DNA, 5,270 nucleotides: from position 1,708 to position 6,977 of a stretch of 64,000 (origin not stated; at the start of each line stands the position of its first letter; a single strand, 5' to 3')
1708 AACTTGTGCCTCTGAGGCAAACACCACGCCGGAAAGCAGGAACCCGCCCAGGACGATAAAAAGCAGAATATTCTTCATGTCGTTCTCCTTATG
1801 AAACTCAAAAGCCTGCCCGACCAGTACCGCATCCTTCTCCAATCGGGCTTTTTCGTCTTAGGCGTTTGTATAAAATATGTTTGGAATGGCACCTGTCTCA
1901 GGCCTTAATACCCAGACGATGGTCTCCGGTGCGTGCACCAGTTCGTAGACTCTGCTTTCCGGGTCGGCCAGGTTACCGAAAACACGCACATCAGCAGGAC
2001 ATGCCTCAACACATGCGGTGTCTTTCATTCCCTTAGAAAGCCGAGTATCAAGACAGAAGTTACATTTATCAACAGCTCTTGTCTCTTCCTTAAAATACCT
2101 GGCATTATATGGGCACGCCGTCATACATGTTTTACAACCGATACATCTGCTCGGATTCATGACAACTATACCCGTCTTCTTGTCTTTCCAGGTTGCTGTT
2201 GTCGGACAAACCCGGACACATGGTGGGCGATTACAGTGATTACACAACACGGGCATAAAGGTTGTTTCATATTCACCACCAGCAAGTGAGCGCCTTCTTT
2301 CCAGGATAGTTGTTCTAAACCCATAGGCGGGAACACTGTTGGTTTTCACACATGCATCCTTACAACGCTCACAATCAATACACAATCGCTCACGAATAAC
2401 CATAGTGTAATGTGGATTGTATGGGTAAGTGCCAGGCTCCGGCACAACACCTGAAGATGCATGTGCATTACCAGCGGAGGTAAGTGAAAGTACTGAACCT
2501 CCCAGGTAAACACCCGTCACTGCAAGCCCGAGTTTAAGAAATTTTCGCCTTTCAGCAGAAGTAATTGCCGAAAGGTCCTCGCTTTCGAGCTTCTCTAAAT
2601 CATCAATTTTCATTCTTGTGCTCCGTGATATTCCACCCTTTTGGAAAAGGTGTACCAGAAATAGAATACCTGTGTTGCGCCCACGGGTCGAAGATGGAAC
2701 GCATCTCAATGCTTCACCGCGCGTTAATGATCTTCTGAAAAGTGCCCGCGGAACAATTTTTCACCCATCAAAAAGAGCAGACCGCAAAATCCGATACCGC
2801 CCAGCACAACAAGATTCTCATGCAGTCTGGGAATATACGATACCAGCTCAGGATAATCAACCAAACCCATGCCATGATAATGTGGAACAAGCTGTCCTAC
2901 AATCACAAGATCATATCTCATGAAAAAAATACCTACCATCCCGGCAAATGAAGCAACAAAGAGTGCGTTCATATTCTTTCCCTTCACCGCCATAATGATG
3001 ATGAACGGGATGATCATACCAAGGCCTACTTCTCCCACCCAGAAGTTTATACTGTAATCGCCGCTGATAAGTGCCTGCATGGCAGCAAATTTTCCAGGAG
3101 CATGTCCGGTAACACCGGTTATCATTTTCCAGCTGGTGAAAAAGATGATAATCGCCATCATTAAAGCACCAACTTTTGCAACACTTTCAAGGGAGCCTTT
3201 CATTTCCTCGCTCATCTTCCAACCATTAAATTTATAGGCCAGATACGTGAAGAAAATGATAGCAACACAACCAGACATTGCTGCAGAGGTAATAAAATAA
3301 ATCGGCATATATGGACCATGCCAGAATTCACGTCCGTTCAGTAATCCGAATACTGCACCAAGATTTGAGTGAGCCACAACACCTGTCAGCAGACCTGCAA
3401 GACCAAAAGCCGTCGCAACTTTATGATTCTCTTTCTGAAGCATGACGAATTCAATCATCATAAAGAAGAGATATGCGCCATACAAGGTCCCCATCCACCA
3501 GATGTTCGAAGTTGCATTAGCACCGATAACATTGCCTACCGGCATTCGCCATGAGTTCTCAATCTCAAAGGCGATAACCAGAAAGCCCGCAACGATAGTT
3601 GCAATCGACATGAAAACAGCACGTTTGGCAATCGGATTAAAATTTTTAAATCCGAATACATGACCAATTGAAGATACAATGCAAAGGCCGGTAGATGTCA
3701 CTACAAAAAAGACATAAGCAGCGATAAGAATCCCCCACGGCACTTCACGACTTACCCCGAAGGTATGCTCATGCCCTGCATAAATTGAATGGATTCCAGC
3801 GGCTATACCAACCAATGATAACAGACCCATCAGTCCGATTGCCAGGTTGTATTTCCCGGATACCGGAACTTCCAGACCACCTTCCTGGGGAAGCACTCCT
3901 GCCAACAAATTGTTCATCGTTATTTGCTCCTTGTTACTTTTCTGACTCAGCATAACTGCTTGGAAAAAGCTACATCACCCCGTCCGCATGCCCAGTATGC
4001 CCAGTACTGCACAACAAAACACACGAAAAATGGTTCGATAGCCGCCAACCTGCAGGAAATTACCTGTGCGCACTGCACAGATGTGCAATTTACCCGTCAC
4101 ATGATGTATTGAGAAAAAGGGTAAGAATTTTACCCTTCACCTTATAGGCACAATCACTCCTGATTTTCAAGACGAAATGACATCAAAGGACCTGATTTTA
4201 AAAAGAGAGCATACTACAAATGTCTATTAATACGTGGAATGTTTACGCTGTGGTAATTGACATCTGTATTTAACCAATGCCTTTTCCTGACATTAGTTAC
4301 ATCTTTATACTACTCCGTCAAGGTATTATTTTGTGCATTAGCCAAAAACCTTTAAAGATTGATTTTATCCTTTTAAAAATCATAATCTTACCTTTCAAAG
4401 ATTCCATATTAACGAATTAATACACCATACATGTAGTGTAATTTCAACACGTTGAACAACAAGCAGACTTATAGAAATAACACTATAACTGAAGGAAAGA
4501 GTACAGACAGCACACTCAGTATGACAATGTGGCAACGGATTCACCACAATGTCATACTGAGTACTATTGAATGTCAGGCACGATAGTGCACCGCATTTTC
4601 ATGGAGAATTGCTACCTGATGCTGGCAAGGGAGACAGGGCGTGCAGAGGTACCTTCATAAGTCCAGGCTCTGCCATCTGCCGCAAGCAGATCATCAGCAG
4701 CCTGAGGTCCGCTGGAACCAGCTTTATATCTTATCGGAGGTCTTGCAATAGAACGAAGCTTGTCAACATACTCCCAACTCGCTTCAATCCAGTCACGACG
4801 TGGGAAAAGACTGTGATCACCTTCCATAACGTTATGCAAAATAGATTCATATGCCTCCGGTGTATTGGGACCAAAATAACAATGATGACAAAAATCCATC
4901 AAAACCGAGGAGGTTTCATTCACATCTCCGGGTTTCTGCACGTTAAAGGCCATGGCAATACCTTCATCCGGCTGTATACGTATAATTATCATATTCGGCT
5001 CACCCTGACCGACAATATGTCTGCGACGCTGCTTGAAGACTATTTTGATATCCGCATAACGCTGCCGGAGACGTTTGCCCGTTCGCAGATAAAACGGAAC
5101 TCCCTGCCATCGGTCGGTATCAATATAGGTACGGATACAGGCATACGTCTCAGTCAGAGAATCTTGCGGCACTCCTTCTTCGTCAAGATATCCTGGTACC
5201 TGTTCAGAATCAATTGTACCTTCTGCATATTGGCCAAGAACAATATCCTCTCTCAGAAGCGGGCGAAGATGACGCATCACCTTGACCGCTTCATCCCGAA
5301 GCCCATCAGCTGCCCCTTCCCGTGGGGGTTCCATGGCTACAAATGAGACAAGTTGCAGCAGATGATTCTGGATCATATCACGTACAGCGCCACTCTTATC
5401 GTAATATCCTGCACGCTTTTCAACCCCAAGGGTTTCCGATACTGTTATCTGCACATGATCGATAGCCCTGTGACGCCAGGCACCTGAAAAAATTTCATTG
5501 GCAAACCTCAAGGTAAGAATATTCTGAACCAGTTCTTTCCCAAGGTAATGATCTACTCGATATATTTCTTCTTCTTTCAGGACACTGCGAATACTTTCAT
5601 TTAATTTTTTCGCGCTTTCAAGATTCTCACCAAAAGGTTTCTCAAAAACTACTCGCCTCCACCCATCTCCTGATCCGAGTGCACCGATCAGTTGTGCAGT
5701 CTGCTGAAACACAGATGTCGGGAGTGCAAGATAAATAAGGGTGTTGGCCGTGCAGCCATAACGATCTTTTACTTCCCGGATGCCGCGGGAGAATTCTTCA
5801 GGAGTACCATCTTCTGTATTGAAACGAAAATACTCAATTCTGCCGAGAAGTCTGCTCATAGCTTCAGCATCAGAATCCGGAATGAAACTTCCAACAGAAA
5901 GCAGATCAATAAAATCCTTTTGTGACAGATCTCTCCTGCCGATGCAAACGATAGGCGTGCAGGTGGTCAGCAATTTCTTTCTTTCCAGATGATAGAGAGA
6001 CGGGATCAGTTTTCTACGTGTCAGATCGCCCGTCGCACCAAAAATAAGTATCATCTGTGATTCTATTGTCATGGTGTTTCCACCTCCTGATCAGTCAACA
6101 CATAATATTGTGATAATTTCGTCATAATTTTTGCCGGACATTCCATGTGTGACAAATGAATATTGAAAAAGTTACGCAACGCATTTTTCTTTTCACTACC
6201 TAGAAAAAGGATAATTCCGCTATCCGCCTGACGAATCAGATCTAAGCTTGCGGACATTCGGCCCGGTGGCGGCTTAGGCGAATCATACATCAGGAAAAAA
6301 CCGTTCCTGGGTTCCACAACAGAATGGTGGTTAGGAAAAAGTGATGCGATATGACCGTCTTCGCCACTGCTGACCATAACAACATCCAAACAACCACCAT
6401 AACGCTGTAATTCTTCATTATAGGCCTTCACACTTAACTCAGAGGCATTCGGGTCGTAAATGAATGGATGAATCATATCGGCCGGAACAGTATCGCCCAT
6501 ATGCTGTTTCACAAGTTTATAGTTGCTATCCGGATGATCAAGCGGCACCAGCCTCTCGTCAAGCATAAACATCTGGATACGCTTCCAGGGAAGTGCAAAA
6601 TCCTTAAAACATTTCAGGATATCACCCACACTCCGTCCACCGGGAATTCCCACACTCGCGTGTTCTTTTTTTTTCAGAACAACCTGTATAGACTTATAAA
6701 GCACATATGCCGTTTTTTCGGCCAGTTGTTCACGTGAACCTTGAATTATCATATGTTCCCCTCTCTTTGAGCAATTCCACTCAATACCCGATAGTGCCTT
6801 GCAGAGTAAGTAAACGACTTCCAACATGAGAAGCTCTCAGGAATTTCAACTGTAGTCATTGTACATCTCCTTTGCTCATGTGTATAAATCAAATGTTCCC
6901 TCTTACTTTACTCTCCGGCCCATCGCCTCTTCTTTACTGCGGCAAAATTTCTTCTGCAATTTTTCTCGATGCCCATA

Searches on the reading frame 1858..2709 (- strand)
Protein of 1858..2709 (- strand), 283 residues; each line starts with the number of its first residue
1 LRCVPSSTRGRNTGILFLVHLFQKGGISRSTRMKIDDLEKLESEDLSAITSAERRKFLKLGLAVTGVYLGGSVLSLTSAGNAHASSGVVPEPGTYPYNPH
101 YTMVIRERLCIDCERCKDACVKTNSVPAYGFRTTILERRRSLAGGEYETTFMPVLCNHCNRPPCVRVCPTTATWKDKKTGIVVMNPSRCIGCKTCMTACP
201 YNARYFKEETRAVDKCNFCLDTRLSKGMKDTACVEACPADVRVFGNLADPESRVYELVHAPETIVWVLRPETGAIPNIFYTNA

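Call 61: search_protein_families(library=pfam, proteins=[window:1858-2709:-], max_evalue=0.00001)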
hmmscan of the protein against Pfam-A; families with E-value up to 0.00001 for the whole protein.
window:1858-2709:- (283 aa): 7 families
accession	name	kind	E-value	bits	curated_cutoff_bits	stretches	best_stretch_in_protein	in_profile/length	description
PF13247.11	Fer4_11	-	5.1e-24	84.8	26.2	1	149-246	3-99/100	4Fe-4S dicluster domain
PF12838.12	Fer4_7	-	3.4e-14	53.5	27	2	156-203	2-52/52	4Fe-4S dicluster domain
PF13237.11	Fer4_10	-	1.9e-12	47.4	25.5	1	182-238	2-53/53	4Fe-4S dicluster domain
PF12837.12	Fer4_6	-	3.5e-11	42.9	25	1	181-203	1-23/24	4Fe-4S binding domain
PF13187.11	Fer4_9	-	1.7e-09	38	27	1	156-203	2-51/52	4Fe-4S dicluster domain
PF00037.32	Fer4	-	1.1e-08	35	21.1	1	183-204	2-23/24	4Fe-4S binding domain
PF12797.12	Fer4_2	-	2.8e-06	27.4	24.5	1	181-201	2-22/22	4Fe-4S binding domain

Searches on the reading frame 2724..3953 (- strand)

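Call 61: search_protein_families(library=pfam, proteins=[window:2724-3953:-], max_evalue=0.00001)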
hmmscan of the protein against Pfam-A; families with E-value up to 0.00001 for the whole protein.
window:2724-3953:- (409 aa): 1 family
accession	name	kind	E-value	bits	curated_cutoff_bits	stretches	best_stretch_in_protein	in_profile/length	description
PF03916.19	NrfD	-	6.6e-32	111.8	25.8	1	68-356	6-311/313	Polysulphide reductase, NrfD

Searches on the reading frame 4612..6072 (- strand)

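Call 61: search_protein_families(library=pfam, proteins=[window:4612-6072:-], max_evalue=0.00001)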
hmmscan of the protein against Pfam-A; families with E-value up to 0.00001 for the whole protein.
window:4612-6072:- (486 aa): 2 families
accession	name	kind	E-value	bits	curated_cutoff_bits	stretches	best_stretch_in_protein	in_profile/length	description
PF02781.21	G6PD_C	-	1.6e-106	356.2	27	1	186-470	1-295/296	Glucose-6-phosphate dehydrogenase, C-terminal domain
PF00479.28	G6PD_N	-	1.4e-48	166.4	22.1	1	10-184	2-183/183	Glucose-6-phosphate dehydrogenase, NAD binding domain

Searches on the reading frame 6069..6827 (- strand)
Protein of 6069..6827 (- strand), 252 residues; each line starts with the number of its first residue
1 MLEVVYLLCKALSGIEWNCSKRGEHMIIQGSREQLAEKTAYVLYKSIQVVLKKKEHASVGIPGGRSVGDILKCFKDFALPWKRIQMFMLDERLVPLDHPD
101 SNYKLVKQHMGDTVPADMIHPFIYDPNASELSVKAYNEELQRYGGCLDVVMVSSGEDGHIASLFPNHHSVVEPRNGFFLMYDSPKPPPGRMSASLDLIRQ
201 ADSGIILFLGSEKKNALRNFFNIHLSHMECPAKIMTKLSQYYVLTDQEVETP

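Call 61: search_protein_families(library=pfam, proteins=[window:6069-6827:-], max_evalue=0.00001)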
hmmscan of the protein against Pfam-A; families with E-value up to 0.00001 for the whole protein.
window:6069-6827:- (252 aa): 1 family
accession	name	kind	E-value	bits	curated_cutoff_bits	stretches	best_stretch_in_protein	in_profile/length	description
PF01182.26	Glucosamine_iso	-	4.3e-45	154.7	27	1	31-236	2-217/225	Glucosamine-6-phosphate isomerases/6-phosphogluconolactonase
